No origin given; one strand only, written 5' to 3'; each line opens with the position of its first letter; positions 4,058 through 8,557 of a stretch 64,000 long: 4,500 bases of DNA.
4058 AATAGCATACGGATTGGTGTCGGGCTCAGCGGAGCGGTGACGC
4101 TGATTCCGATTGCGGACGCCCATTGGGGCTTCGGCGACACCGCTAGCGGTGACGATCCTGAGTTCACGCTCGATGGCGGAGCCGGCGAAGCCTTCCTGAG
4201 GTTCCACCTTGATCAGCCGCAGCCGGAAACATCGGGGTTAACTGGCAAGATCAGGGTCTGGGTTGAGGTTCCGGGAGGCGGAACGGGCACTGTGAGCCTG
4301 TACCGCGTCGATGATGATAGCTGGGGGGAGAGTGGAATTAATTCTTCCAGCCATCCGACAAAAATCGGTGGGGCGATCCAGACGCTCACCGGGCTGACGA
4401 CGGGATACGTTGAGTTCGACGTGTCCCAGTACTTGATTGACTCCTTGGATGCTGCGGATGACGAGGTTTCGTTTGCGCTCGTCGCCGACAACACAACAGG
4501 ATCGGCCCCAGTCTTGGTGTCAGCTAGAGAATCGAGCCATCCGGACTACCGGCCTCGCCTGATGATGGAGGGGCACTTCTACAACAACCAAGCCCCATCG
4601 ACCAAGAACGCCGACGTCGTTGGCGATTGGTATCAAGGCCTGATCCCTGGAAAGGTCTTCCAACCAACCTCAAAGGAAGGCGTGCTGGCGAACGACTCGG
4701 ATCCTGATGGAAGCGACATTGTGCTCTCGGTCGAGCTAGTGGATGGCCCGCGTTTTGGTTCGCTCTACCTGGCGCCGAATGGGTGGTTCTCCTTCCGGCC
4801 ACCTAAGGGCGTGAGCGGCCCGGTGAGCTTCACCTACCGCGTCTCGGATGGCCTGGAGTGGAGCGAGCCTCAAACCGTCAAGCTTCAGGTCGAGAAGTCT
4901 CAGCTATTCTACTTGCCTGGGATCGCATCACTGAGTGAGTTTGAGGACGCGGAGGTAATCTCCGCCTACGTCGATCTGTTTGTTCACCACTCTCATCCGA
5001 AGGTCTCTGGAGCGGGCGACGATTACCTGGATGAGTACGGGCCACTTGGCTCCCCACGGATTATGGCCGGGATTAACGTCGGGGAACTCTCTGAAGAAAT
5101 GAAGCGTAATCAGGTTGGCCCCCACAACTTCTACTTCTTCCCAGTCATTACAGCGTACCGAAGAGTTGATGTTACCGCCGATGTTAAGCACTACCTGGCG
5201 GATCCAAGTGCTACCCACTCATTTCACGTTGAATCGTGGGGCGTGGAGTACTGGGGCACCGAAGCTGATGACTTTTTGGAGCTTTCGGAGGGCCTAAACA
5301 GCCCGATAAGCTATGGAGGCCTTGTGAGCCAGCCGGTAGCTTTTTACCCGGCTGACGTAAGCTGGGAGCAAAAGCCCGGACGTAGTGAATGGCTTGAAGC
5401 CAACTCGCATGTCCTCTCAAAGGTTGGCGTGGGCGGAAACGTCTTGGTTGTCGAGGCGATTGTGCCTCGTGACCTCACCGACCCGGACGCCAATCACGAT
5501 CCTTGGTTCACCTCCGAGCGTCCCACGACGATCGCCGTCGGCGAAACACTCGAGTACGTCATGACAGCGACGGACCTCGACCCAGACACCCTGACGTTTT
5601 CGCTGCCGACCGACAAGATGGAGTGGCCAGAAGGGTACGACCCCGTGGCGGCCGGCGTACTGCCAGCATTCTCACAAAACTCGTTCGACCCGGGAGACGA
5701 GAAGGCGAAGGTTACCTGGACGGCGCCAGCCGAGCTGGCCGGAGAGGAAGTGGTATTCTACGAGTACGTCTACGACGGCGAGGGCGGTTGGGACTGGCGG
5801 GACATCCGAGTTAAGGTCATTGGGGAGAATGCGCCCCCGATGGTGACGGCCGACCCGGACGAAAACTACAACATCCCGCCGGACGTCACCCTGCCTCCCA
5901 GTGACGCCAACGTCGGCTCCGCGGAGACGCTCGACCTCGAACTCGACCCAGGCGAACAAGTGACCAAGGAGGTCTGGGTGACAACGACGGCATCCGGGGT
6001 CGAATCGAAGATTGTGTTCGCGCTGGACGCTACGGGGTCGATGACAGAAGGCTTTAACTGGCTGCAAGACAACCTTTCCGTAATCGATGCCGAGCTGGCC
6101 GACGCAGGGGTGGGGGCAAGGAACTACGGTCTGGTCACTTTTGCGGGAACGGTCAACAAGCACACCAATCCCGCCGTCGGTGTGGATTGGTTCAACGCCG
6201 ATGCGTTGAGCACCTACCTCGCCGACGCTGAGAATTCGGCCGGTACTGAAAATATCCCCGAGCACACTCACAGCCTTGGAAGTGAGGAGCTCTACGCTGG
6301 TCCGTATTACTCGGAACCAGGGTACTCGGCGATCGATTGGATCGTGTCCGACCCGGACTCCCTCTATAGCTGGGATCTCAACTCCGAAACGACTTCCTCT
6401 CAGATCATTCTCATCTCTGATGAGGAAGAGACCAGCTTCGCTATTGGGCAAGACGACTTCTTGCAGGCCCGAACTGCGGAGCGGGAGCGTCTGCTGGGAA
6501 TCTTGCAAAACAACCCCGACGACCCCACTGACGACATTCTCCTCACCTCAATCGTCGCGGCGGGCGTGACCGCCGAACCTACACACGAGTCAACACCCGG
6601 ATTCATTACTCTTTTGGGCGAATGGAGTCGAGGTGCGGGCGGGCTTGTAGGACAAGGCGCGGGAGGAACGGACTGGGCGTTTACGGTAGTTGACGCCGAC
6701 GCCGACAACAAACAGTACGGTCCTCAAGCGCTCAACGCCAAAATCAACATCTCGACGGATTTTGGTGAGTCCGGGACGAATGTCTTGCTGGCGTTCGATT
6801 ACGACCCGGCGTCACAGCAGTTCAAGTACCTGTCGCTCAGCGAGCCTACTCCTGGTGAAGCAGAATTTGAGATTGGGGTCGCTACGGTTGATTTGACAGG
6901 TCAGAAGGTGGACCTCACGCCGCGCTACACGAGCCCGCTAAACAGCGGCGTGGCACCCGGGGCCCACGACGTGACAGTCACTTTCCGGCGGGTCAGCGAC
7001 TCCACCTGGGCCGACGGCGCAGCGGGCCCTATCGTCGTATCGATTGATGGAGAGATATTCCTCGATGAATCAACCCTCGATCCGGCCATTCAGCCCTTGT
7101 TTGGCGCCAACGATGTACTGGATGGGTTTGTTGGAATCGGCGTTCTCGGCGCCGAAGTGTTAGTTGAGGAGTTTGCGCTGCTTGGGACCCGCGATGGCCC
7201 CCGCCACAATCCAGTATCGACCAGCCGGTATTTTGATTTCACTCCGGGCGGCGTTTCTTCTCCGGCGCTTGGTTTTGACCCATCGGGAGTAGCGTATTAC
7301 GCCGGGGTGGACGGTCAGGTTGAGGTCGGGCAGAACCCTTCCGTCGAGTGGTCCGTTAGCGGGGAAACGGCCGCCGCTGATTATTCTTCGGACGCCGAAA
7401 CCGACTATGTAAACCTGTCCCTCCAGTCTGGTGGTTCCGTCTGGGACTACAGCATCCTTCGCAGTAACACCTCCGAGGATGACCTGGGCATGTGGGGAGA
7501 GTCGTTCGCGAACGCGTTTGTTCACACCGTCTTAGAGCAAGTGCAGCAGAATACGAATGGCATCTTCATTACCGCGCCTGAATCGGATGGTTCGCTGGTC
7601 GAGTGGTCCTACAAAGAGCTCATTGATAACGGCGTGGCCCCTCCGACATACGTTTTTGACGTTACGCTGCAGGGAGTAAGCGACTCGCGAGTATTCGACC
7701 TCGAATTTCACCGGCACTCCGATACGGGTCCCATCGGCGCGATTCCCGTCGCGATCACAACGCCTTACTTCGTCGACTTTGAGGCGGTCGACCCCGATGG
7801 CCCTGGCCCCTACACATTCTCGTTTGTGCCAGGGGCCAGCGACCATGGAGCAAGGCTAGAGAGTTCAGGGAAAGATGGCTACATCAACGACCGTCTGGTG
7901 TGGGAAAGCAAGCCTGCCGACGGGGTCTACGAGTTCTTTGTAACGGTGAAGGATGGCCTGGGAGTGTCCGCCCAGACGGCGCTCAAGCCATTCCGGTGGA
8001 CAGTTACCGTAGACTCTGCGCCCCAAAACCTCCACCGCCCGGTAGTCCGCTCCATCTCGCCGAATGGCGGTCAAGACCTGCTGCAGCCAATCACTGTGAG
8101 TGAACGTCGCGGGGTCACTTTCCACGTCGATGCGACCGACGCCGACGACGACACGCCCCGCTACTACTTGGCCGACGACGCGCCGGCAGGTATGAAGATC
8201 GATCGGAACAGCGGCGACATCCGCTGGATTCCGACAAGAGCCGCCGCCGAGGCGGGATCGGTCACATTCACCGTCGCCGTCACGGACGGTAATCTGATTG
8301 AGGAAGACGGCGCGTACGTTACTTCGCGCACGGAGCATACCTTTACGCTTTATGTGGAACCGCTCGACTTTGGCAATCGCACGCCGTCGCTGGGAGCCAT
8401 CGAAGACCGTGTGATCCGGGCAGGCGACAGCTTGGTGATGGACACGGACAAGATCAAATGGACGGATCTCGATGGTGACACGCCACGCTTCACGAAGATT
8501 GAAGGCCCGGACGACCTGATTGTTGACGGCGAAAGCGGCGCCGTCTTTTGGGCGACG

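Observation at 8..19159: More than 18 kb RHS polymorphic toxin gene with an unassigned C-terminal toxin domain and an FGE-sulfatase-domain candidate immunity gene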

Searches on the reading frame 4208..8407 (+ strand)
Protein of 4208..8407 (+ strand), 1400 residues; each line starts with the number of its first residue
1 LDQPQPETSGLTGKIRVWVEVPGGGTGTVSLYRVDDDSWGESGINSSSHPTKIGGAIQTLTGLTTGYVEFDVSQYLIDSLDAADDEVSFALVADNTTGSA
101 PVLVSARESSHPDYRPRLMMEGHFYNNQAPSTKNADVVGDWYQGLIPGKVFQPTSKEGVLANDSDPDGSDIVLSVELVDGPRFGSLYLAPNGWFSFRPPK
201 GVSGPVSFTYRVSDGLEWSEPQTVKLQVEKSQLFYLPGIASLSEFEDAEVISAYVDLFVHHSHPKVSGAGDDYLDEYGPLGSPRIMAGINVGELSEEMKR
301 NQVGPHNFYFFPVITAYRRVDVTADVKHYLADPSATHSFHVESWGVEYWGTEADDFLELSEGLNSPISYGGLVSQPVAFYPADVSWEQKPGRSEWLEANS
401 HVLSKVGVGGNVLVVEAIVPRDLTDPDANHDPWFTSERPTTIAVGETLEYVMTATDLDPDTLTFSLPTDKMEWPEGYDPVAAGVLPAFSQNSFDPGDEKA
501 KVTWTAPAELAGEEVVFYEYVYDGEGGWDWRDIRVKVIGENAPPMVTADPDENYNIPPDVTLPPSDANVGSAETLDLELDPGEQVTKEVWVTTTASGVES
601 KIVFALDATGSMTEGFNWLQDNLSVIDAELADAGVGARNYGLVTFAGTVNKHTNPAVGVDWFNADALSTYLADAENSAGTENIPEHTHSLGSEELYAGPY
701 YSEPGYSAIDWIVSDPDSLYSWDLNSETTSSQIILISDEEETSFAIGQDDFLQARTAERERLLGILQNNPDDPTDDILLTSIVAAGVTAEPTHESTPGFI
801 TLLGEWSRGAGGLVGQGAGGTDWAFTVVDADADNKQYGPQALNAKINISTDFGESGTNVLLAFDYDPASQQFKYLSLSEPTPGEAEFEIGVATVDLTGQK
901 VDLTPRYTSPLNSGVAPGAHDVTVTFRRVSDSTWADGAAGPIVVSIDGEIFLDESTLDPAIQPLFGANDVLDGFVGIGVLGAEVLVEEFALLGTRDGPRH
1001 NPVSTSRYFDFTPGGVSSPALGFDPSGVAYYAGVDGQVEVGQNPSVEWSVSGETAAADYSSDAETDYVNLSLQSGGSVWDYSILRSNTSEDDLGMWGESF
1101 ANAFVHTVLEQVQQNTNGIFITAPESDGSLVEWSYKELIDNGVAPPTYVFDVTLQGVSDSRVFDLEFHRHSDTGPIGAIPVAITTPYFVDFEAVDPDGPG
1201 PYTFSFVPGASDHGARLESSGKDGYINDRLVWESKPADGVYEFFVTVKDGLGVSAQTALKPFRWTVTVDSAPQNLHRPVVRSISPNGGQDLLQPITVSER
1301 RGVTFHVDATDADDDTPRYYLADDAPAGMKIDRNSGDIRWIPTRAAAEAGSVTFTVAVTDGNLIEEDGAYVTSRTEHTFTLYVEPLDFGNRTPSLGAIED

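Call 79: search_protein_families(library=ncbifam, proteins=[window:4208-8407:+], max_evalue=0.01)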
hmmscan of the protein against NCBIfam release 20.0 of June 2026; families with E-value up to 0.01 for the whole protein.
window:4208-8407:+ (1400 aa): 3 families
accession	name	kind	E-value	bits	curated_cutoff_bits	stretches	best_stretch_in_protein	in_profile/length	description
NF012211.1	tand_rpt_95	domain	2.9e-18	65.6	90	1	155-230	11-86/98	tandem-95 repeat protein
NF033679.1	DNRLRE_dom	domain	5e-10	39.7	34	1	22-118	65-161/164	DNRLRE domain-containing protein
NF038112.1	myxo_dep_M36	subfamily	0.0064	13.6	1500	0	496-596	1335-1435/1604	myxosortase-dependent M36 family metallopeptidase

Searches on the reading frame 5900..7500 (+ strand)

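Call 62: search_protein_families(library=pfam, proteins=[window:5900-7500:+], max_evalue=1)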
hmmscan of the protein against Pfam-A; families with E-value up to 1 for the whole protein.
window:5900-7500:+ (533 aa): 1 family
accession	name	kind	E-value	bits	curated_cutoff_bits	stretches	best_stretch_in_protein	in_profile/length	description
PF13519.12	VWA_2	-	0.1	13.7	27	1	38-98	1-62/107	von Willebrand factor type A domain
